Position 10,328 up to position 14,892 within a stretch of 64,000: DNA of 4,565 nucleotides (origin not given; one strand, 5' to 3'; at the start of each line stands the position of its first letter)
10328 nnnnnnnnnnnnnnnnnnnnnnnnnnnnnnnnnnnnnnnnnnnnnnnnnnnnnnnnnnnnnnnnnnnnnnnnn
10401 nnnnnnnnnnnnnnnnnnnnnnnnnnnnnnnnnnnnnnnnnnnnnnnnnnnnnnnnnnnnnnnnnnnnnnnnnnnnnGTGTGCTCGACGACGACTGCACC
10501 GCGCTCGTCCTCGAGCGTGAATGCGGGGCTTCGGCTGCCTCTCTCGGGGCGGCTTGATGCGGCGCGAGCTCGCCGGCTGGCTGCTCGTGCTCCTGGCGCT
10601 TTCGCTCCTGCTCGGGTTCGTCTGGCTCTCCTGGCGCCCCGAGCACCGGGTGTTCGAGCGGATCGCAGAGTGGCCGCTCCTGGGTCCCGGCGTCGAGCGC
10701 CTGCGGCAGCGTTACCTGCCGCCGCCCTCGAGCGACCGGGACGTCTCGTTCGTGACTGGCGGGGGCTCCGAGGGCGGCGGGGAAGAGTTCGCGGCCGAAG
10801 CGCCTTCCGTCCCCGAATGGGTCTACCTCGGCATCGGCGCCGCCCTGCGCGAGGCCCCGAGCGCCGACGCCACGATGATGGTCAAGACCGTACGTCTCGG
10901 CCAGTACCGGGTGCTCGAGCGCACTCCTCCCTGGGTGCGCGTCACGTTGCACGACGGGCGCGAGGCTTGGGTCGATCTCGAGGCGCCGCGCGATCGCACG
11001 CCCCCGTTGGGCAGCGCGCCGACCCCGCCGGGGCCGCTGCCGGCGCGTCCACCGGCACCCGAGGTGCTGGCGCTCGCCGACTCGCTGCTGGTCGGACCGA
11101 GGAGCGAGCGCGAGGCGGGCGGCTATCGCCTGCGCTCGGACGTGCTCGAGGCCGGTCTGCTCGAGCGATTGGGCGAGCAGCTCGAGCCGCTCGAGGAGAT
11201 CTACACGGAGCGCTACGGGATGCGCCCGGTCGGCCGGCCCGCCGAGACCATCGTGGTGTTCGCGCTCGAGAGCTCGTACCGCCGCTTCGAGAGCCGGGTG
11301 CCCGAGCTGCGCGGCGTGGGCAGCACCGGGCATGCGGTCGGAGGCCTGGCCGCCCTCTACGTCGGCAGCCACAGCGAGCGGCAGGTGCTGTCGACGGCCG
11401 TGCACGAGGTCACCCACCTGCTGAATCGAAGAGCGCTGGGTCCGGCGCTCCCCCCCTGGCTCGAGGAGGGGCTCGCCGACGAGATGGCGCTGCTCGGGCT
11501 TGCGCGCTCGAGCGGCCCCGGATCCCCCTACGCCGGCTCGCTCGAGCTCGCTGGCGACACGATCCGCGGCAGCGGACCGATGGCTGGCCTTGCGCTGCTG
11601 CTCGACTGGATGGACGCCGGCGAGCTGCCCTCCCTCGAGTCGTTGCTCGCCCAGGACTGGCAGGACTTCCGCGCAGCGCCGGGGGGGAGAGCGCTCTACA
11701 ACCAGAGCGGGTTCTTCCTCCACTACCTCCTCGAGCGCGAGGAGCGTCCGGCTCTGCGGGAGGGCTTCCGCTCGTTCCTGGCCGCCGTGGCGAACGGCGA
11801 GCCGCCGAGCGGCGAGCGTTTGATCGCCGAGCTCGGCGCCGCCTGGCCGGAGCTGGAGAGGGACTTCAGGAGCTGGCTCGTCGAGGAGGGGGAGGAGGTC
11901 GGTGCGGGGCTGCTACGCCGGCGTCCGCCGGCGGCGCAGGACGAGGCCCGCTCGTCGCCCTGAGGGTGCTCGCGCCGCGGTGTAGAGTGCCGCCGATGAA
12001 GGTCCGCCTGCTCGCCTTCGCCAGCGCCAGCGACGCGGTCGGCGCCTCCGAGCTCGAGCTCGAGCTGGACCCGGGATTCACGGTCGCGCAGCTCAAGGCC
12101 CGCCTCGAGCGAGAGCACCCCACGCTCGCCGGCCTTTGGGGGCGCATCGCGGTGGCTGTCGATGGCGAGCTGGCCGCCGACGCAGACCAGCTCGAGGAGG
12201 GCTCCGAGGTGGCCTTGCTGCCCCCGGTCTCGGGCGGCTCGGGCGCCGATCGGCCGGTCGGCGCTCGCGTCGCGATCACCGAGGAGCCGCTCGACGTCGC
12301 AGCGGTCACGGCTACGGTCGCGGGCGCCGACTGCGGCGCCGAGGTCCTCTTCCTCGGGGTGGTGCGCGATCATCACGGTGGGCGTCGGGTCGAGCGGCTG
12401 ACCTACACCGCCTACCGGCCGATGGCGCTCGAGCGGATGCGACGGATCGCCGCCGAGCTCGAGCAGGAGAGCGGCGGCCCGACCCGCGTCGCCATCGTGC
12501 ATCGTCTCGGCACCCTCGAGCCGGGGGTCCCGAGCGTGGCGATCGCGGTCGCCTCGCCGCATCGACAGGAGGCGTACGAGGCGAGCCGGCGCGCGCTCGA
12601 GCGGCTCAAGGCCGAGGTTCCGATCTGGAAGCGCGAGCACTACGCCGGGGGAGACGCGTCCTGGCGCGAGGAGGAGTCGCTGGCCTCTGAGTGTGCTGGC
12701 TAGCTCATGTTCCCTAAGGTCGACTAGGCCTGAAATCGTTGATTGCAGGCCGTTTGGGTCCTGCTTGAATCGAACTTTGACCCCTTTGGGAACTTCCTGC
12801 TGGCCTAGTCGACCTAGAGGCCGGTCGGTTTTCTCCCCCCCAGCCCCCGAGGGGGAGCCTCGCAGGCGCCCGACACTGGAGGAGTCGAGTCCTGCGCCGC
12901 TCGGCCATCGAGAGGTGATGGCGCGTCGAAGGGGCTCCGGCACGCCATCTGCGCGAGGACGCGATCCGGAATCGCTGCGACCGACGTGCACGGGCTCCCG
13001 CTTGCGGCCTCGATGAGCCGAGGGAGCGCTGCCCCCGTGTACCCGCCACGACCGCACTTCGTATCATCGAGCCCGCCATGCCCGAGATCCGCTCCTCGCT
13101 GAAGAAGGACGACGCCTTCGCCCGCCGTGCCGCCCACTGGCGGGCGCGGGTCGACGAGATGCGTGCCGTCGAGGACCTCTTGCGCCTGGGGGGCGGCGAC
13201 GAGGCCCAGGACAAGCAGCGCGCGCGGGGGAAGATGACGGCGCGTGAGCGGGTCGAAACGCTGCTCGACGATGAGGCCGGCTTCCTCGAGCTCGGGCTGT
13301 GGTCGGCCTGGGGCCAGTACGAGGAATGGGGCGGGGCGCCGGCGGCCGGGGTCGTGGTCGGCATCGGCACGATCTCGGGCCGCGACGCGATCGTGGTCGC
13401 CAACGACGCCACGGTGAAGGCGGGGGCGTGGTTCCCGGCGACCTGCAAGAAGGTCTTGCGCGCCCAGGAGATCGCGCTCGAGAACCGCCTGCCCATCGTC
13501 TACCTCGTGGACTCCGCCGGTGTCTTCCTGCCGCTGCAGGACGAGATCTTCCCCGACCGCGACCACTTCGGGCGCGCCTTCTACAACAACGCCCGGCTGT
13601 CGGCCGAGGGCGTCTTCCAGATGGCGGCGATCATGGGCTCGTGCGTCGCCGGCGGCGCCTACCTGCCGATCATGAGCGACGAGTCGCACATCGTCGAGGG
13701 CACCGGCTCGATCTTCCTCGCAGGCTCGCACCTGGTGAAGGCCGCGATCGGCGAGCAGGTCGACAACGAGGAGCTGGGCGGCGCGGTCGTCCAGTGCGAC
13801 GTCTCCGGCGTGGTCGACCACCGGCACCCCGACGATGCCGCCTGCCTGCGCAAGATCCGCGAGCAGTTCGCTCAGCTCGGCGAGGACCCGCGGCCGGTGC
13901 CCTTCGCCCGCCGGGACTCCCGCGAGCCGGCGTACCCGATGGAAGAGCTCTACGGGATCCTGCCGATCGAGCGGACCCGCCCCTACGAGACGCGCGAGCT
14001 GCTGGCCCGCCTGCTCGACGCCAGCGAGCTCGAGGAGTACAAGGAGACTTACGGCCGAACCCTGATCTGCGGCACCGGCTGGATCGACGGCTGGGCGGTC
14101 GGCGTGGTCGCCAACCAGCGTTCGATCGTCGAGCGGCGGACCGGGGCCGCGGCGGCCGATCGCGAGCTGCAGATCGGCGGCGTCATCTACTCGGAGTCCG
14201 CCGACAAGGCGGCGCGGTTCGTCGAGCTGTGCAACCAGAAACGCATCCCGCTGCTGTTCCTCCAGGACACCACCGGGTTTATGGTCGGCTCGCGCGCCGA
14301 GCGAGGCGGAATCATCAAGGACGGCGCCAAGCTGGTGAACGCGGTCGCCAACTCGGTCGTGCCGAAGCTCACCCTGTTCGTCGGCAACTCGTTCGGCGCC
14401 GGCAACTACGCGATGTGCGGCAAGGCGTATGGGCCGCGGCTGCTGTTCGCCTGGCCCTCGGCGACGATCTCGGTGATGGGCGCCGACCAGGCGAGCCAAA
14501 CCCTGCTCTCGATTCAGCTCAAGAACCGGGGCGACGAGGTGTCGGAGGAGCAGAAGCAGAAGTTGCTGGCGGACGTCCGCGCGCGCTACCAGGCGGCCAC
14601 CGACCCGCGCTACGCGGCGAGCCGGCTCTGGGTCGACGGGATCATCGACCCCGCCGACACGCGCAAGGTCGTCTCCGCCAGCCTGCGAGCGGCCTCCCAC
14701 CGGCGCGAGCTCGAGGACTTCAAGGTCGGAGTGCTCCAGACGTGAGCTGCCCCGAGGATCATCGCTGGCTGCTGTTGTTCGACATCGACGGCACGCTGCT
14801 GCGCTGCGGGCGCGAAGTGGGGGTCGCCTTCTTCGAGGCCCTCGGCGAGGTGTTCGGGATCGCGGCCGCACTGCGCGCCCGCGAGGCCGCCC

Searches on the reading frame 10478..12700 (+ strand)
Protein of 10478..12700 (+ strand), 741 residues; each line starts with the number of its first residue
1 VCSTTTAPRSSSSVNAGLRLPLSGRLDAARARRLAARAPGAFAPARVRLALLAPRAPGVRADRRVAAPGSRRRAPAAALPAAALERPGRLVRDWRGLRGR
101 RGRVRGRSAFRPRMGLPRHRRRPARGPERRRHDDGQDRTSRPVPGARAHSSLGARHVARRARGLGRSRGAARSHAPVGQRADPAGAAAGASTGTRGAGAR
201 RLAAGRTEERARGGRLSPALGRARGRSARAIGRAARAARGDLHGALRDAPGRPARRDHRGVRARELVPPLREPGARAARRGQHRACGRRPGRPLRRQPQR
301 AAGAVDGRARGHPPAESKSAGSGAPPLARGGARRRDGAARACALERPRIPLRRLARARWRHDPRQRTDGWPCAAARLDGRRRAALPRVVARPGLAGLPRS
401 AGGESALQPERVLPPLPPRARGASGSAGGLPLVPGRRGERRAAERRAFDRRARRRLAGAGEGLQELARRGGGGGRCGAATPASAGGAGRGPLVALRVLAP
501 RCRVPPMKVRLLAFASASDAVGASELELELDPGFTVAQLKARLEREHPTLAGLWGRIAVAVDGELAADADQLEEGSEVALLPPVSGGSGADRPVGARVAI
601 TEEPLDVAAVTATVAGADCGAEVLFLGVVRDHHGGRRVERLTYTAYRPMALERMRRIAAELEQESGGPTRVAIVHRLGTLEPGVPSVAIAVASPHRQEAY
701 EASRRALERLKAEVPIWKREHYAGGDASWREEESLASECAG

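Call 58: search_protein_families(library=pfam, proteins=[window:10478-12700:+], max_evalue=0.00001)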
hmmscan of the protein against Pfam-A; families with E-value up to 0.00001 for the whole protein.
window:10478-12700:+ (741 aa): 2 families
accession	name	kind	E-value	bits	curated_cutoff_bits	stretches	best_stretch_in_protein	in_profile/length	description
PF02391.22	MoaE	-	4.2e-35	120.8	23.4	1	600-713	1-114/114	MoaE protein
PF02597.26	ThiS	-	7.7e-12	46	22.5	1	514-587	4-76/76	ThiS family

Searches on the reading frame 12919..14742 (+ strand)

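Call 56: search_protein_families(library=pfam, proteins=[window:12919-14742:+], max_evalue=0.00001)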
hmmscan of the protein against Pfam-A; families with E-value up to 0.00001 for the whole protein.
window:12919-14742:+ (608 aa): 3 families
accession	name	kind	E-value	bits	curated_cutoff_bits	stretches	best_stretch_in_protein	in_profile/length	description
PF01039.27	Carboxyl_trans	-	2.2e-133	445.9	22.3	1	99-597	1-483/493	Carboxyl transferase domain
PF03255.19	ACCA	-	1.9e-08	34.3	23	0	380-499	92-204/310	Acetyl co-enzyme A carboxylase carboxyltransferase-like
PF06833.16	MdcE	-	8.6e-06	26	32.7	0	431-531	15-117/196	Malonate decarboxylase gamma subunit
